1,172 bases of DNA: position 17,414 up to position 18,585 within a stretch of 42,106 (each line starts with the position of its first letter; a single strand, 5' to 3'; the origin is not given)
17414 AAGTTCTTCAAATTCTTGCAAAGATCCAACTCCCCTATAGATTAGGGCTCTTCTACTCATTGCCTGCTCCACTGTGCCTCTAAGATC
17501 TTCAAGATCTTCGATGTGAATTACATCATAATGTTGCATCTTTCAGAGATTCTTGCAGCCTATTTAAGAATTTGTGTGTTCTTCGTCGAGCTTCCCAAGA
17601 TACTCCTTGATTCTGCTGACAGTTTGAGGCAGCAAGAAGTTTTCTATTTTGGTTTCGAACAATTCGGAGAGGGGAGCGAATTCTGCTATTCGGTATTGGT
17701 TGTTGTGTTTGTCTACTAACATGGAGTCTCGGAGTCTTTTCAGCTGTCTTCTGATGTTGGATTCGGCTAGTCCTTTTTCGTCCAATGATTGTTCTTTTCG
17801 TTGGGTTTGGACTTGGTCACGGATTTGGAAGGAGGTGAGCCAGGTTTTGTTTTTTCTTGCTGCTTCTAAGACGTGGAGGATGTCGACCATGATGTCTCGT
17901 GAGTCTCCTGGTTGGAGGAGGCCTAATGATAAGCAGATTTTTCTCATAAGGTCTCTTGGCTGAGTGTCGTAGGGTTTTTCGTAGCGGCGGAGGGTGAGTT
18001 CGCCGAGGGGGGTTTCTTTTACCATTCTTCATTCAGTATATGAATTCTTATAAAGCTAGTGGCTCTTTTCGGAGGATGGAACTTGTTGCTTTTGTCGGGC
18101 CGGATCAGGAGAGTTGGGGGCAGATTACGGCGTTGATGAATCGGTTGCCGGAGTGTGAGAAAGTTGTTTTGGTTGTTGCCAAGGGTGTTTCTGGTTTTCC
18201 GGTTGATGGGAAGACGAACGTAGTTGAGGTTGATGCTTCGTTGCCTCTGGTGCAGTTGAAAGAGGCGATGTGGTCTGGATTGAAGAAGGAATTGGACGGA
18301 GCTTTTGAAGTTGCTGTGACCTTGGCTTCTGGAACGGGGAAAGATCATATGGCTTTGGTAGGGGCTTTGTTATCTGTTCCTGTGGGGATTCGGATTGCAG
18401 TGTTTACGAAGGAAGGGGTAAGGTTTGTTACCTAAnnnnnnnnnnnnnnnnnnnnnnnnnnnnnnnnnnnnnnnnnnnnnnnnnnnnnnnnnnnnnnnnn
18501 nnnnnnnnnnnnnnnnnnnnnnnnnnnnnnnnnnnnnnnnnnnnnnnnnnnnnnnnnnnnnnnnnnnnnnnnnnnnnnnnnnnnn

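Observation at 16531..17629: Second ~1 kb cassette (unknown gene + receiver-like gene) bracketed by a duplicated 3' end of a wHTH regulator gene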

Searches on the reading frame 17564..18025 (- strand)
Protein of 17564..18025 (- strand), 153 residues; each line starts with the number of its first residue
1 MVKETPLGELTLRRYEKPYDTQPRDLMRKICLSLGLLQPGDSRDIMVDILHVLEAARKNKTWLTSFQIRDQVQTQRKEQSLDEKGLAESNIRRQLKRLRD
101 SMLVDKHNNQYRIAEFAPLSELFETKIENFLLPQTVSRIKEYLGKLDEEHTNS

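Call 5: search_protein_families(library=pfam, proteins=[window:17564-18025:-], max_evalue=0.1)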
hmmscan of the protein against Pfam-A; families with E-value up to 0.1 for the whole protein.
window:17564-18025:- (153 aa): 3 families
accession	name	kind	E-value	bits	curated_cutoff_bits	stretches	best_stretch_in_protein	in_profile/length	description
PF14947.12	HTH_45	-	0.002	18.6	25.5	0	43-63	5-25/77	Winged helix-turn-helix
PF25213.1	HVO_A0261_N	-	0.0047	17.2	35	1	82-114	32-64/86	HVO_A0261 N-terminal domain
PF01022.26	HTH_5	-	0.081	13.3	22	0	85-106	26-47/47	Bacterial regulatory protein, arsR family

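Call 12: search_protein_families(library=ncbifam, proteins=[window:17564-18025:-], max_evalue=0.1)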
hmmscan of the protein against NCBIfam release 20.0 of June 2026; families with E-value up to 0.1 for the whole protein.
window:17564-18025:- (153 aa): 1 family
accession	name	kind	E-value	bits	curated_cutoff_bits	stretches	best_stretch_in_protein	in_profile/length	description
NF053610.1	Sso10a_fam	subfamily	0.0085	16.1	60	0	43-63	4-23/64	Sso10a family chromatin protein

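Call 13: find_homologous_proteins(query=window:17564-18025:-, max_evalue=0.001)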
Query window:17564-18025:- (153 aa): 5753 proteins with E <= 0.001 among 5771 candidates; the best 120 are listed.
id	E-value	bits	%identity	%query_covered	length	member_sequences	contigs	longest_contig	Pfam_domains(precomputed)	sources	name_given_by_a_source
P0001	1.0e-93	329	100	100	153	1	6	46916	-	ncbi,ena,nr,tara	ncbi:hypothetical protein CMI48_01880 [Candidatus Pacearchaeota archaeon]|nr:hypothetical protein [C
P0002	1.4e-79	283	89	97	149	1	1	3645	-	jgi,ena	jgi:hypothetical protein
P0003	8.0e-77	274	86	97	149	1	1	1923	-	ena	-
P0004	2.6e-69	250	77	97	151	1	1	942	-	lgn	-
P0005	5.4e-69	249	75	99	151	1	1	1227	-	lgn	-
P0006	1.7e-68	247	75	98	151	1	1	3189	-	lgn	-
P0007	2.3e-68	247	77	97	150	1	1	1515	-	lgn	-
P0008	3.9e-68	246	77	96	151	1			-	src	-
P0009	5.6e-68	246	78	96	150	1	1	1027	-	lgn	-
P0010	5.8e-68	246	77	96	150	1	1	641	-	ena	-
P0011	8.7e-68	245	76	96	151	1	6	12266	-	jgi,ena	-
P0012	9.1e-68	245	76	96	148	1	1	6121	-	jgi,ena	-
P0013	1.2e-67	245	76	96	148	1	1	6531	-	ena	-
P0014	1.3e-67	245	74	98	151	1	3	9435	-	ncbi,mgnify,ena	mgnify:CR=1 FL=1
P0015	1.3e-67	245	76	97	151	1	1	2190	-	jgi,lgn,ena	-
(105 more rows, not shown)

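Call 15: find_encoding_contigs(protein=P0002, flank=5000, max_places=4)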
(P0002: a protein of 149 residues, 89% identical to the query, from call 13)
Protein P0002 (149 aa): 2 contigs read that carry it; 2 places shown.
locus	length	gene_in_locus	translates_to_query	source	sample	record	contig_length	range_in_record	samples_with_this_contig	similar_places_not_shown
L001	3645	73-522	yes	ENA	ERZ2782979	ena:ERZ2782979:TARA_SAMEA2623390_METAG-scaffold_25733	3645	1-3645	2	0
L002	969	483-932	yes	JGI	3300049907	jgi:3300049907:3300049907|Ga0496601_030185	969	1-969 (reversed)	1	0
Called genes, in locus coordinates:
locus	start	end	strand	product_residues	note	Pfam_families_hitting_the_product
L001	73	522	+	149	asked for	-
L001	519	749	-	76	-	-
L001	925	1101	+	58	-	-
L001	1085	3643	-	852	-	?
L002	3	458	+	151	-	?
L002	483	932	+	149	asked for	-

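Call 16: find_encoding_contigs(protein=P0003, flank=5000, max_places=4)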
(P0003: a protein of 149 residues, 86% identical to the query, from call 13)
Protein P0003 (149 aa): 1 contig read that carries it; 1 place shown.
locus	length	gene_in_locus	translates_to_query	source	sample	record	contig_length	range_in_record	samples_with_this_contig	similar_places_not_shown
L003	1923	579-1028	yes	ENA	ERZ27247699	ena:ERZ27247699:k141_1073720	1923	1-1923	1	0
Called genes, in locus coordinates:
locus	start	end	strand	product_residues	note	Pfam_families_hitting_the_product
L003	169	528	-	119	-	-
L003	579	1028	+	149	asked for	-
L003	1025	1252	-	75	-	-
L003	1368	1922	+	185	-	?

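Call 17: find_encoding_contigs(protein=P0001, flank=6000, max_places=8)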
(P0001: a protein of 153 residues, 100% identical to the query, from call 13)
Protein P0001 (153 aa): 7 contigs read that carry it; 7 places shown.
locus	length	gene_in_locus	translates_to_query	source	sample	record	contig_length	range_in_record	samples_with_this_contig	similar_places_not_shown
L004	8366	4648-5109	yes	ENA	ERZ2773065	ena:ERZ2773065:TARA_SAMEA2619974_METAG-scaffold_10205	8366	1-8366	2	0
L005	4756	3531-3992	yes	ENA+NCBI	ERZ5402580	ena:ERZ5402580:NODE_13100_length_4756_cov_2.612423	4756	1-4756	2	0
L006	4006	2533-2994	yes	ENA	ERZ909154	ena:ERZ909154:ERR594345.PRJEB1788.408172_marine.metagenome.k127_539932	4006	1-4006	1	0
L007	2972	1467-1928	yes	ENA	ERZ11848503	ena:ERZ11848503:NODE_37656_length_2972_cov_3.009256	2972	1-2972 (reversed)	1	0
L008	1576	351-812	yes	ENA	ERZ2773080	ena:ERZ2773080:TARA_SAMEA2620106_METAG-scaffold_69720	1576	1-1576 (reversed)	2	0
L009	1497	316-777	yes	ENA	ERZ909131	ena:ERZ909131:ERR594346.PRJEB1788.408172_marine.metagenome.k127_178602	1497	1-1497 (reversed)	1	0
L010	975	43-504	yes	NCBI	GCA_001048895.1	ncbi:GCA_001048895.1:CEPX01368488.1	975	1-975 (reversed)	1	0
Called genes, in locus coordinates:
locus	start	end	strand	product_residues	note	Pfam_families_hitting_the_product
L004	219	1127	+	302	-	PF02661:Fic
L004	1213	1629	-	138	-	PF13470:PIN_3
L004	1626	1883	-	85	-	PF04014:MazE_antitoxin (weak)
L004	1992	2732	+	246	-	-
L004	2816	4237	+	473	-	PF02163:Peptidase_M50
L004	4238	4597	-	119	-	-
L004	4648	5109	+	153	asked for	-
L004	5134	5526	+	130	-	-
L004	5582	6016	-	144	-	-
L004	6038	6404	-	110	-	-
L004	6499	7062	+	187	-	PF03439:Spt5-NGN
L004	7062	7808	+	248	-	-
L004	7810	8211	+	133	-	PF00293:NUDIX, PF14815:NUDIX_4 (weak)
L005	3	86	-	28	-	?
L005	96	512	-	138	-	PF13470:PIN_3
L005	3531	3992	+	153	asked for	-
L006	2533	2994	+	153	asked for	-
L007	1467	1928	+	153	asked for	-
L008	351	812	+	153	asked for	-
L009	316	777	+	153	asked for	-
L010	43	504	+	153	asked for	-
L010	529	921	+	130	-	-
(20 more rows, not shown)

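Call 23: find_related_loci(query=window:17564-18025:-, collection=genome_contigs, flank=4000)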
Query window:17564-18025:- (153 aa) in genome_contigs; peptide patterns used: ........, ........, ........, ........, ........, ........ (x = any residue, [..] = any of these).
148 stretches matched a pattern; 24 encode a relative of the query (tblastn E <= 1e-3); 24 distinct loci.
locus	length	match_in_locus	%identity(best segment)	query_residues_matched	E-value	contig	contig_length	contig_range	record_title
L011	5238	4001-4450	74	1-150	8e-76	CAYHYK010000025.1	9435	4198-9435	MAG TPA_asm: Candidatus Woesearchaeota archaeon isolate ERP119705_co17_376 genome assembly, contig: NODE_11063_length_94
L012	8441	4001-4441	76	1-147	3e-75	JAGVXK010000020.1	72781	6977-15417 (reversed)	Candidatus Pacearchaeota archaeon isolate RIFCSPHIGHO2_01_FULL_35_25 rifcsphigho2_01_scaffold_683, whole genome shotgun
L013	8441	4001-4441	76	1-147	2e-74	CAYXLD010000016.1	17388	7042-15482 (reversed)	MAG TPA_asm: Candidatus Woesearchaeota archaeon isolate ERP125453_co1_526 genome assembly, contig: NODE_3313_length_1738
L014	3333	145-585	74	1-147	9e-75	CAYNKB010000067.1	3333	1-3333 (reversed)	MAG TPA_asm: Candidatus Woesearchaeota archaeon isolate SRP050083_co1_132 genome assembly, contig: NODE_20322_length_333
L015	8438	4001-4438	75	1-146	4e-74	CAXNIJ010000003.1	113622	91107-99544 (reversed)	MAG: Candidatus Pacearchaeota archaeon isolate MaH-04nov19-88 genome assembly, contig: MaH-04nov19-C194, whole genome sh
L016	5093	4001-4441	74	1-147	1e-72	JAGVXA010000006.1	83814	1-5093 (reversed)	Candidatus Pacearchaeota archaeon isolate RIFOXYC1_FULL_38_15 rifoxyc1_full_scaffold_208, whole genome shotgun sequence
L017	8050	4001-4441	74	1-147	1e-72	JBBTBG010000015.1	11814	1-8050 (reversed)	MAG: Nanoarchaeota archaeon isolate H32-bin084_1 H32_bin084_1_000000000015, whole genome shotgun sequence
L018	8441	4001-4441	73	1-147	2e-72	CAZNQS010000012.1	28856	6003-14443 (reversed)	MAG TPA_asm: Candidatus Woesearchaeota archaeon isolate SRP178908_co1_140 genome assembly, contig: NODE_938_length_28856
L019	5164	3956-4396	73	1-147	4e-72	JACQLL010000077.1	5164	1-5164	MAG: Candidatus Pacearchaeota archaeon isolate NC_groundwater_1202_Ag_S-0.1um_38_79 S_p1_S3_coassembly_k141_1991244, who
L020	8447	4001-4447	72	1-149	3e-72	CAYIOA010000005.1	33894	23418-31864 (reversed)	MAG TPA_asm: Candidatus Woesearchaeota archaeon isolate ERP119705_co24_81 genome assembly, contig: NODE_1206_length_3389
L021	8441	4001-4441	71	1-147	1e-70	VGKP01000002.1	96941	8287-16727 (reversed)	MAG: Candidatus Pacearchaeota archaeon isolate K_Offshore_120m_m2_023 K_Offshore_120m_m2_023_Ga0194131_10000196, whole g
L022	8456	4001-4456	69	1-152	2e-70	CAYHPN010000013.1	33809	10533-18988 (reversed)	MAG TPA_asm: Candidatus Woesearchaeota archaeon isolate ERP119705_co14_220 genome assembly, contig: NODE_921_length_3380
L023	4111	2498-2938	71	1-147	4e-70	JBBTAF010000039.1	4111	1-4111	MAG: Nanoarchaeota archaeon isolate H43-bin007_1 H43_bin007_1_000000000039, whole genome shotgun sequence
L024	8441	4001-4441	71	1-147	5e-69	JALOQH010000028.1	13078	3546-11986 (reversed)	MAG: archaeon isolate Prado150 scaffold_20304, whole genome shotgun sequence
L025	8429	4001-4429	70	1-147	2e-68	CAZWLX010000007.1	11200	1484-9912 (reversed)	MAG TPA_asm: Candidatus Woesearchaeota archaeon isolate binchicken_co38_343 genome assembly, contig: NODE_12353_length_1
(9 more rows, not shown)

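Call 28: find_related_loci(query=window:17564-18025:-, collection=metagenome_contigs, flank=3500)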
Query window:17564-18025:- (153 aa) in metagenome_contigs; peptide patterns used: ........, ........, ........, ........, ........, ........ (x = any residue, [..] = any of these).
575 stretches matched a pattern; 61 encode a relative of the query (tblastn E <= 1e-3); 61 distinct loci.
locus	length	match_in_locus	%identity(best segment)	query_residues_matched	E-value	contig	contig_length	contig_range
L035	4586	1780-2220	76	1-147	8e-76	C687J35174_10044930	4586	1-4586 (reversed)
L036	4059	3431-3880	74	1-150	1e-75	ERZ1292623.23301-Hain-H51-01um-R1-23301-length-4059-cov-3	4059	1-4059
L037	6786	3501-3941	76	1-147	4e-75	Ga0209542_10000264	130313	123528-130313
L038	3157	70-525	72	1-152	2e-75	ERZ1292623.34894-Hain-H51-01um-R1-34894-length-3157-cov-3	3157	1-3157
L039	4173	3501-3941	74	1-147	2e-74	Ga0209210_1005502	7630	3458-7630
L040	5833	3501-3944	75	1-148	5e-74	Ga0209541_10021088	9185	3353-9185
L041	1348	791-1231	75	1-147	3e-78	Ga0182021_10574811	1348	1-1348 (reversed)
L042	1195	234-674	73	1-147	6e-78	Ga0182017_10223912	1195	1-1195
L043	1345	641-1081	75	1-147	2e-77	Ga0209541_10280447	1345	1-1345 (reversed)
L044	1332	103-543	74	1-147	1e-77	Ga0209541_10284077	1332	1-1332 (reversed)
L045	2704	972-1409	73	1-146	2e-73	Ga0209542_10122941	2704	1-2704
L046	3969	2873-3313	74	1-147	2e-72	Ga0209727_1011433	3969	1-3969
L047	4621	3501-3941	74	1-147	2e-72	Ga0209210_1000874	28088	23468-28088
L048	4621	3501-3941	74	1-147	2e-72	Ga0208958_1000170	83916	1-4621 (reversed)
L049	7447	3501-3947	72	1-149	5e-72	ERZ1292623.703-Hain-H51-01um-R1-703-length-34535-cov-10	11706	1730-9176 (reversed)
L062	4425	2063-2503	71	1-147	6e-70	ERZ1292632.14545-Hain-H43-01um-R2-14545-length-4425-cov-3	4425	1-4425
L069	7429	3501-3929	69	1-147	1e-66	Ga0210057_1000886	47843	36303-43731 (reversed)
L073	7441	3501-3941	71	1-147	2e-64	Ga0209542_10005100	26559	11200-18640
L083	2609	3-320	75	42-147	3e-49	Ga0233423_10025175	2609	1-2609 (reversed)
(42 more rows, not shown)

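Call 53: search_protein_families(library=pfam, proteins=[L073:3944-4378:+, L073:4598-5245:+, L073:5242-5922:+, L073:6153-6410:-, L073:3110-3409:-], max_evalue=0.01)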
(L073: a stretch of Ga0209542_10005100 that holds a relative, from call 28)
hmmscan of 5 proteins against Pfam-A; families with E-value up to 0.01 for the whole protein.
L073:3944-4378:+ (144 aa): 0 families

L073:4598-5245:+ (215 aa): 3 families
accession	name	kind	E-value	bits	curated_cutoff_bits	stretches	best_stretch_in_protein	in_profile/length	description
PF01978.25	TrmB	-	0.00095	19.4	25.6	1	13-60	20-65/68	Sugar-specific transcriptional regulator TrmB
PF13463.12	HTH_27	-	0.0012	19.5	22.2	1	13-57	16-60/68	Winged helix DNA-binding domain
PF21084.3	DUF4423_like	-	0.0069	17.1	24.1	0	5-45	32-74/76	Winged Helix-turn-helix domain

L073:5242-5922:+ (226 aa): 1 family
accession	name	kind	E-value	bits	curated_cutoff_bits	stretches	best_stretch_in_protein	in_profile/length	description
PF19502.5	DUF6036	-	8e-08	32.7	23.6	1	20-170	20-133/164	Nucleotidyltransferase of unknown function (DUF6036)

L073:6153-6410:- (85 aa): 0 families

L073:3110-3409:- (99 aa): 0 families

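Call 54: search_protein_families(library=padloc, proteins=[L073:3944-4378:+, L073:4598-5245:+, L073:5242-5922:+], max_evalue=0.01)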
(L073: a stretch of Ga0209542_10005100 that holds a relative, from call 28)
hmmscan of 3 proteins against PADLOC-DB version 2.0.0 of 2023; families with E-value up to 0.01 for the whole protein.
L073:3944-4378:+ (144 aa): 0 families

L073:4598-5245:+ (215 aa): 1 family
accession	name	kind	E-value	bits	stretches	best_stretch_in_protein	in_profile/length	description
PDLC01438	Csa3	-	0.00025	19.2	1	7-113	152-209/305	"CAS-I,CAS-II,CAS-III,CAS-IV,CAS-V,CAS-VI; associated_signaling"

L073:5242-5922:+ (226 aa): 0 families

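Call 84: search_solved_structures(query=A4, max_evalue=1)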
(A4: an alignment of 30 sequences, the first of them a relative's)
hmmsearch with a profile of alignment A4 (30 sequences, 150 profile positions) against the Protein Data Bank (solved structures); distinct sequences matched with E-value up to 1: 0.

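Call 87: search_protein_families(library=pfam, proteins=[L013:4878-5786:+, L018:4707-5402:-, L022:4831-5472:+, L022:5481-5894:-, L035:2356-2928:+, L035:2920-3786:-, L062:2874-3749:-, L069:4604-5503:+, L083:764-1429:+, L023:3309-4109:-], max_evalue=0.001)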
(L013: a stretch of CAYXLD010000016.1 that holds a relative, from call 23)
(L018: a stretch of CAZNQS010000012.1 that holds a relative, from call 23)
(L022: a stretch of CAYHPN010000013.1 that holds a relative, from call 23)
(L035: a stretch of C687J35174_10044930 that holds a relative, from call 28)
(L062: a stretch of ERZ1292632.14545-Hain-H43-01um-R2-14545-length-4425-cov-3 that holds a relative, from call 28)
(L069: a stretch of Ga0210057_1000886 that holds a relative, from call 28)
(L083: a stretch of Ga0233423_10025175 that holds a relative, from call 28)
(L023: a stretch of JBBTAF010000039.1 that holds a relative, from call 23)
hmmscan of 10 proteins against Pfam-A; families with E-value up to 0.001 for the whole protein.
L013:4878-5786:+ (302 aa): 2 families
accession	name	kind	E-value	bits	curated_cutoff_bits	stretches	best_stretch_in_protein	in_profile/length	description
PF13737.12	DDE_Tnp_1_5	-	2.1e-16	60.8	28.1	1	24-134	3-111/112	Transposase DDE domain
PF01609.27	DDE_Tnp_1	-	2.2e-12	47.6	23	1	126-295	10-199/200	Transposase DDE domain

L018:4707-5402:- (231 aa): 0 families

L022:4831-5472:+ (213 aa): 0 families

L022:5481-5894:- (137 aa): 0 families

L035:2356-2928:+ (190 aa): 1 family
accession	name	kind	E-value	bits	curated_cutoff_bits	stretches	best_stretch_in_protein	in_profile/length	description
PF09195.17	Endonuc-BglII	-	2.7e-17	63.4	26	1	11-173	1-162/163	Restriction endonuclease BglII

L035:2920-3786:- (288 aa): 1 family
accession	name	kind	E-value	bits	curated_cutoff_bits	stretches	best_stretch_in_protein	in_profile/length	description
PF01555.25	N6_N4_Mtase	-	1.3e-57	195.7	26.7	1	34-254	3-220/221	DNA methylase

L062:2874-3749:- (291 aa): 1 family
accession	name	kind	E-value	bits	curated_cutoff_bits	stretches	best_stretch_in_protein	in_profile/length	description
PF00227.31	Proteasome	-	2.1e-06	28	22.4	1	137-198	105-164/189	Proteasome subunit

L069:4604-5503:+ (299 aa): 2 families
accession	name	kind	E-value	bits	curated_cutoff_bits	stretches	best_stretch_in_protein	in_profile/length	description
PF13610.12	DDE_Tnp_IS240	-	2.4e-14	54.1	27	1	127-265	4-137/139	DDE domain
PF14522.11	Cytochrome_C7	-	0.00029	21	24.8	1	11-51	9-50/67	Cytochrome c7 and related cytochrome c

L083:764-1429:+ (221 aa): 0 families

L023:3309-4109:- (266 aa): 1 family
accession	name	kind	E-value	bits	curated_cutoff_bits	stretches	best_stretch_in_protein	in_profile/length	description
PF00227.31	Proteasome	-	3.9e-05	23.8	22.4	1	112-173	105-164/189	Proteasome subunit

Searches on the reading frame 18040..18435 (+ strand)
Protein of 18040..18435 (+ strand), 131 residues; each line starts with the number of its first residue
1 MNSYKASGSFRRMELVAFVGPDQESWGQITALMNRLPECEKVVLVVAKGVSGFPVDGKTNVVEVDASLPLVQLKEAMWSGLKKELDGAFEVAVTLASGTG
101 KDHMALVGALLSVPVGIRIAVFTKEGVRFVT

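Call 5: search_protein_families(library=pfam, proteins=[window:18040-18435:+], max_evalue=0.1)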
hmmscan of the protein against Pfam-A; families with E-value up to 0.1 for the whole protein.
window:18040-18435:+ (131 aa): 0 families

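Call 12: search_protein_families(library=ncbifam, proteins=[window:18040-18435:+], max_evalue=0.1)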
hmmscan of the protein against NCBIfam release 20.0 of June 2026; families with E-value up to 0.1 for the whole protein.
window:18040-18435:+ (131 aa): 1 family
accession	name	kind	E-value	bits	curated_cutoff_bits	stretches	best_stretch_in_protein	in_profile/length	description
NF003160.0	PRK04135.1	equivalog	0.054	12.1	468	1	39-108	15-79/403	2,3-bisphosphoglycerate-independent phosphoglycerate mutase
